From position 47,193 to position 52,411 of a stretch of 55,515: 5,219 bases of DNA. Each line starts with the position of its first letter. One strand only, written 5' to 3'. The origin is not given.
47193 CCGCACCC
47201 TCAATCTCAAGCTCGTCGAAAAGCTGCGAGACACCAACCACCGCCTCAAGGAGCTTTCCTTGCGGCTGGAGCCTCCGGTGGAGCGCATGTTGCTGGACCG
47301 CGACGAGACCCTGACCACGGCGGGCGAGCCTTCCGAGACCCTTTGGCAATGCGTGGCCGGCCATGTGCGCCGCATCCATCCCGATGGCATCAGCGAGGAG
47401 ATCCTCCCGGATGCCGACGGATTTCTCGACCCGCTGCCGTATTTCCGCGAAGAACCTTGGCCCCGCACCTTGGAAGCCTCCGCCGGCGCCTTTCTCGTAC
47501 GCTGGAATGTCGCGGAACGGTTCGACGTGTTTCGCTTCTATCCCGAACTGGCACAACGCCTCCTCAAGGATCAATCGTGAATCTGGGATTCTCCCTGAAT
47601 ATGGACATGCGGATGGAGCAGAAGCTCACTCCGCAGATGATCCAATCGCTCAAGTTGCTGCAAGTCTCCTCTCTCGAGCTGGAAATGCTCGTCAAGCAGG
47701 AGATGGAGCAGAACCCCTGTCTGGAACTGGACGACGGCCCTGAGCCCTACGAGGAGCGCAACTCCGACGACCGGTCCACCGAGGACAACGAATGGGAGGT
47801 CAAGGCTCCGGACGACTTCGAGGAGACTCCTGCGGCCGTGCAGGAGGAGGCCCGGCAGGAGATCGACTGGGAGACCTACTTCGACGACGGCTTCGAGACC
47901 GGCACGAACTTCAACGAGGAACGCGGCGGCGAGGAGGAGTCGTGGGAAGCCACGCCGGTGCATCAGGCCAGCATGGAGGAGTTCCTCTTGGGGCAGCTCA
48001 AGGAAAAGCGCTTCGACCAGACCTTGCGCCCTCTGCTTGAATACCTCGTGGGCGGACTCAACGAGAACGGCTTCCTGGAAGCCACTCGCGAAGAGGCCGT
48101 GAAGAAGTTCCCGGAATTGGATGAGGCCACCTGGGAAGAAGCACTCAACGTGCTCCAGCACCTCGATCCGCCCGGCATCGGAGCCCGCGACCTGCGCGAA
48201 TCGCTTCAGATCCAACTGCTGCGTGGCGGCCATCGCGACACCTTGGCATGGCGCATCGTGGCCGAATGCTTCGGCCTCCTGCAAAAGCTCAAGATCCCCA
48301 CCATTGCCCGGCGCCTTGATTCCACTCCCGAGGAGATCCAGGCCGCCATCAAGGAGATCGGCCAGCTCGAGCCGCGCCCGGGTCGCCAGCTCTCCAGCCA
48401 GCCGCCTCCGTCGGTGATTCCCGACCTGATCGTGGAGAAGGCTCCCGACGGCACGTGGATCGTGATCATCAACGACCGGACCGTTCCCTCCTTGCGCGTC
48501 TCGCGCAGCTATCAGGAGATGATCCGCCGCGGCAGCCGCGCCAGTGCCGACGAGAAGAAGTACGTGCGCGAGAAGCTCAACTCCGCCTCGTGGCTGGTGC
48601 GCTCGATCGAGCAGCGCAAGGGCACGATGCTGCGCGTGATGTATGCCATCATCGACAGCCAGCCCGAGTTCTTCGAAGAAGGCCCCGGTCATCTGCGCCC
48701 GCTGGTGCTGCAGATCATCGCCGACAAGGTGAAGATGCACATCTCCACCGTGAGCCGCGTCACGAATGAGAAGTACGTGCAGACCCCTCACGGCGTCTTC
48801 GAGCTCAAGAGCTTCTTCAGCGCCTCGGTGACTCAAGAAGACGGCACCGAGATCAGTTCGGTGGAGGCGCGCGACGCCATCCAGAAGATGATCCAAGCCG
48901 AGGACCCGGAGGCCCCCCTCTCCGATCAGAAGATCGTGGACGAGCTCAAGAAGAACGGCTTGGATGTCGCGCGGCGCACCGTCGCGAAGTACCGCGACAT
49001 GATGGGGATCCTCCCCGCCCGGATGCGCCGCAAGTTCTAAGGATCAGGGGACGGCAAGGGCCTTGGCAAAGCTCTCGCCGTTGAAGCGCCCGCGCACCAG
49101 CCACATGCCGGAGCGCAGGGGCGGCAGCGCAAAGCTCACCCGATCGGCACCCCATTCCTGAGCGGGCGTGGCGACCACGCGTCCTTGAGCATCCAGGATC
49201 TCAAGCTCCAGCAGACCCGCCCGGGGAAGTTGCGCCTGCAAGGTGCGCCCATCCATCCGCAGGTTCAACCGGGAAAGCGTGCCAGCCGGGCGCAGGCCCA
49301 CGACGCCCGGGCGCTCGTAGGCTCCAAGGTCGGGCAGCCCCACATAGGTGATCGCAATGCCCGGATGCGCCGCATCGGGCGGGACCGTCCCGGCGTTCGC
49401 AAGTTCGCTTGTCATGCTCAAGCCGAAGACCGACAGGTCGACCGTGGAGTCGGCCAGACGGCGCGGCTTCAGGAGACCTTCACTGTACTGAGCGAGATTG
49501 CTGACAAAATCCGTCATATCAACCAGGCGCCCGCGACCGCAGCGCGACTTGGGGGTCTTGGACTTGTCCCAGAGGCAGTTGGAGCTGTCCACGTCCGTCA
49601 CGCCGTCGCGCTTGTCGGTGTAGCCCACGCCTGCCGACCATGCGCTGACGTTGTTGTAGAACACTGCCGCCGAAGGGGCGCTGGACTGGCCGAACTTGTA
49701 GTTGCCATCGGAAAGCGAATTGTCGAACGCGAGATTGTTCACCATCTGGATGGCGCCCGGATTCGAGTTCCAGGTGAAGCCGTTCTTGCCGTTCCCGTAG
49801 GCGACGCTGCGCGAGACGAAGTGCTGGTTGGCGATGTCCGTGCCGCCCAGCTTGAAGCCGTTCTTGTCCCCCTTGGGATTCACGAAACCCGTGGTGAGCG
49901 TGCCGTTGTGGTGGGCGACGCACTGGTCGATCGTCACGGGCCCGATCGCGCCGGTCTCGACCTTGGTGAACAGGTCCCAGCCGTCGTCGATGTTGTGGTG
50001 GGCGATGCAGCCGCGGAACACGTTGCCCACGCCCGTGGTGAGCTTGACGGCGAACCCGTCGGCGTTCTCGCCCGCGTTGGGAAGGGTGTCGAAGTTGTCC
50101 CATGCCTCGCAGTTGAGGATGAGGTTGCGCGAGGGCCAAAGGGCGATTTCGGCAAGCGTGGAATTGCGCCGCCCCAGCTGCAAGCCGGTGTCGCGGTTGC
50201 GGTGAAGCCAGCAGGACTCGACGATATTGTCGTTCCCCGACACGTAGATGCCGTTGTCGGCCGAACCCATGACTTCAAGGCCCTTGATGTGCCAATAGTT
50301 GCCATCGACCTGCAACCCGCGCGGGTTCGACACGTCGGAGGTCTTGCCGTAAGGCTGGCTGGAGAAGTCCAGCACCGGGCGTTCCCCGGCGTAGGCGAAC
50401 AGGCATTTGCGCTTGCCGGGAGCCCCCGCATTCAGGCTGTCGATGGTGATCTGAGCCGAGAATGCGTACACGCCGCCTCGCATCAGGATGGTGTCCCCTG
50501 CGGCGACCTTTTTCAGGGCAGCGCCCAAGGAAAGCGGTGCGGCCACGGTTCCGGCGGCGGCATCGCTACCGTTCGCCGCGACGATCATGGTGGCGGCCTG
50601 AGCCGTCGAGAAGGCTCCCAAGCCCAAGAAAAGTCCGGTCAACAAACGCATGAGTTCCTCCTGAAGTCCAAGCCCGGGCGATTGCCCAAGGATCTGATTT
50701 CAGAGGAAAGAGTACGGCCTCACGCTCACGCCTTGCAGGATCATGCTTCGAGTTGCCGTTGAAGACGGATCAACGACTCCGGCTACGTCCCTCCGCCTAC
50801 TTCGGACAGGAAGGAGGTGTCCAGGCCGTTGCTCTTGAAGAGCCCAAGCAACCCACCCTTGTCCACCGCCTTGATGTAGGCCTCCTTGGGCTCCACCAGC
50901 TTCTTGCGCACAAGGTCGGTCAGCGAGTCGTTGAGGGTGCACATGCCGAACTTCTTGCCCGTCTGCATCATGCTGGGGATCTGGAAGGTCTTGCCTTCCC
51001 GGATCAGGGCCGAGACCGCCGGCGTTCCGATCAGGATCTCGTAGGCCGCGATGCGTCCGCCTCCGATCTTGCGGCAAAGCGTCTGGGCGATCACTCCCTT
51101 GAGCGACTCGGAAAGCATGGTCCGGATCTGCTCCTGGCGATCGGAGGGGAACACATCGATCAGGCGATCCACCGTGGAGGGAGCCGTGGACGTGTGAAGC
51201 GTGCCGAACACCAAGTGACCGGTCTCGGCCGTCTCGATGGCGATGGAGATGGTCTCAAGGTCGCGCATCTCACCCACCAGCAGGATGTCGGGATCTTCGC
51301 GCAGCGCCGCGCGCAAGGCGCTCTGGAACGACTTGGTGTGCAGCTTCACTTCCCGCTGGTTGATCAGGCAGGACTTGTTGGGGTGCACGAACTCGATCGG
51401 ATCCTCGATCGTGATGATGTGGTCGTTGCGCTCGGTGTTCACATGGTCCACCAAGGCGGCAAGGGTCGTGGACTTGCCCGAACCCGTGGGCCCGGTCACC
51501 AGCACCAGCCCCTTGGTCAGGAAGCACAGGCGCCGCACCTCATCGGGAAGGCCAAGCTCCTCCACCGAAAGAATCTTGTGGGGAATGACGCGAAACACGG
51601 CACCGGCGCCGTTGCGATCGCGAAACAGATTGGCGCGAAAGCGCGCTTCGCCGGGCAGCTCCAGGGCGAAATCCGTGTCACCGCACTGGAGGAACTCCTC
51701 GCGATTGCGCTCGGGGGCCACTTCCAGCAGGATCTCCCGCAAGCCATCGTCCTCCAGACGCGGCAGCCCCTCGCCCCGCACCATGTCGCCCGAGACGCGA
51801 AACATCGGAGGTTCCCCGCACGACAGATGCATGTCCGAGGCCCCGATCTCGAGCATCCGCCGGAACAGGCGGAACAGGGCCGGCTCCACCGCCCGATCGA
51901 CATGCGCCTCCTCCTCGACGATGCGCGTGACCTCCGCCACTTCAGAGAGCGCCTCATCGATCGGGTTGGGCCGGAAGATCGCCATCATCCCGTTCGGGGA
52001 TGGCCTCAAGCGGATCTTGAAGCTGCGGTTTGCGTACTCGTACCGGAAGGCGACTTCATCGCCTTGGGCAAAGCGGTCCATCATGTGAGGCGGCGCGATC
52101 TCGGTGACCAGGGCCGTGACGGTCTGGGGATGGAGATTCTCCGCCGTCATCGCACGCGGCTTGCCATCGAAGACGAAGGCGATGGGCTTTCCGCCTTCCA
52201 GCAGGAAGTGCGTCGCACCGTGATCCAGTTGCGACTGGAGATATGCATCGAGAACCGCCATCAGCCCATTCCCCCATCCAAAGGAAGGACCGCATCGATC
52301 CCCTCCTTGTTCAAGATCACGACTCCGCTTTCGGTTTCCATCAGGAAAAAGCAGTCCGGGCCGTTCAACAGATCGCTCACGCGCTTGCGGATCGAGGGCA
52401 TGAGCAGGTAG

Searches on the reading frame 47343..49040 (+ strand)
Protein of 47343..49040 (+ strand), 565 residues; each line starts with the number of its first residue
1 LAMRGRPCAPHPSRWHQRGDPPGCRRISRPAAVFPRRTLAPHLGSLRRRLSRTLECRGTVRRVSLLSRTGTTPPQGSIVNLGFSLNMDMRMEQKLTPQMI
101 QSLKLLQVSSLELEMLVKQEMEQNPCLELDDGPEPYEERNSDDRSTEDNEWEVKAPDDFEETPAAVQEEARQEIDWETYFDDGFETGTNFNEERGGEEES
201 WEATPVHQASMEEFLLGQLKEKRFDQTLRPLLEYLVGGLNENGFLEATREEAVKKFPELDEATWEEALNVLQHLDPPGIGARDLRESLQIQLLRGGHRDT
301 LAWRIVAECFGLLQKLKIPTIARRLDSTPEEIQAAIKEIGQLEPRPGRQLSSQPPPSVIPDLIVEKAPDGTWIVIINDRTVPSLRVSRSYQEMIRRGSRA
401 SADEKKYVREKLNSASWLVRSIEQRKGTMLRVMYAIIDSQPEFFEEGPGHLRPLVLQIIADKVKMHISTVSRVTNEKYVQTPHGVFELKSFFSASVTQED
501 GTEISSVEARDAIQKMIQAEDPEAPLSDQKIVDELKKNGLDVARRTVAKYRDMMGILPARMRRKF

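Call 53: search_protein_families(library=pfam, proteins=[window:47343-49040:+], max_evalue=0.001)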
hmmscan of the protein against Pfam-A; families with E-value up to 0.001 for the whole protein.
window:47343-49040:+ (565 aa): 3 families
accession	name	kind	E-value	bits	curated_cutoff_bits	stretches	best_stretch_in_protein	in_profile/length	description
PF04552.19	Sigma54_DBD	-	9.2e-62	207.9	22.8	1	406-564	2-160/160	Sigma-54, DNA binding domain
PF04963.19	Sigma54_CBD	-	3.7e-48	164.2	22.9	1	202-390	3-185/185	Sigma-54 factor, core binding domain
PF00309.25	Sigma54_AID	-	2.7e-13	50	23.8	1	84-129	1-46/46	Sigma-54 factor, Activator interacting domain (AID)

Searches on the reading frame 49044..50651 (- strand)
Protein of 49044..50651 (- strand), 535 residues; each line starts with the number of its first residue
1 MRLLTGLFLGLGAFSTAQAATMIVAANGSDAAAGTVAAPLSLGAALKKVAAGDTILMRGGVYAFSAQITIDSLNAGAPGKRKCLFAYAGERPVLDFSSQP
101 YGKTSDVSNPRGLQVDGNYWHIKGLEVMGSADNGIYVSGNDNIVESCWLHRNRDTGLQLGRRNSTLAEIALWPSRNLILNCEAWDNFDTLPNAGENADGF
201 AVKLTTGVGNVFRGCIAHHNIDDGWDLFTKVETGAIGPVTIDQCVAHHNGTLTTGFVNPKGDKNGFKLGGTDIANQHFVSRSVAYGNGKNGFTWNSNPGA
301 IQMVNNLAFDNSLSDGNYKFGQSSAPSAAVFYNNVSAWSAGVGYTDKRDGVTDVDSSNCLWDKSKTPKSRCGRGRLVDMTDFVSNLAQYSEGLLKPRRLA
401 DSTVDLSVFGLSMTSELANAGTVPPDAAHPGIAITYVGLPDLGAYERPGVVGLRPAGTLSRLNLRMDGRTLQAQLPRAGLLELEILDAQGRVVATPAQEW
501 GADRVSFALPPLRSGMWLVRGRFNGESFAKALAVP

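Call 9: search_protein_families(library=pfam, proteins=[window:49044-50651:-], max_evalue=0.01)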
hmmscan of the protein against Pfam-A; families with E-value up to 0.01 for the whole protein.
window:49044-50651:- (535 aa): 2 families
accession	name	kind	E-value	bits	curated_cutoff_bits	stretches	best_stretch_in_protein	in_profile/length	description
PF22842.2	Pel9A-like_beta_helix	-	5.4e-14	52.4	25.2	1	19-327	8-338/370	Pel9A-like, right handed beta helix region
PF13229.12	Beta_helix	-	1.3e-08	35.1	25.9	1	112-306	2-156/158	Right handed beta helix region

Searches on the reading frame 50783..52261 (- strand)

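Call 53: search_protein_families(library=pfam, proteins=[window:50783-52261:-], max_evalue=0.001)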
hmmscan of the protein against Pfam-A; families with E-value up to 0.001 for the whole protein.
window:50783-52261:- (492 aa): 6 families
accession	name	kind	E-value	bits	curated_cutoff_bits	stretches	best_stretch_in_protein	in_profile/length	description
PF00437.27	T2SSE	-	2.7e-47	161.7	24.9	1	126-399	9-281/370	Type II/IV secretion system protein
PF13401.12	AAA_22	-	2.6e-05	25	27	1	249-288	4-42/130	AAA domain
PF13191.12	AAA_16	-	0.00014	22.8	32.6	1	251-285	25-56/167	AAA ATPase domain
PF13555.12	AAA_29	-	0.00034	20.8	27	1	246-270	18-42/61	P-loop containing region of AAA domain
PF25199.1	nSTAND_NTPase5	-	0.00039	20.7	34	1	252-334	43-134/145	Novel STAND NTPase 5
PF13476.12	AAA_23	-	0.0006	20.9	27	0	249-270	18-39/201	AAA domain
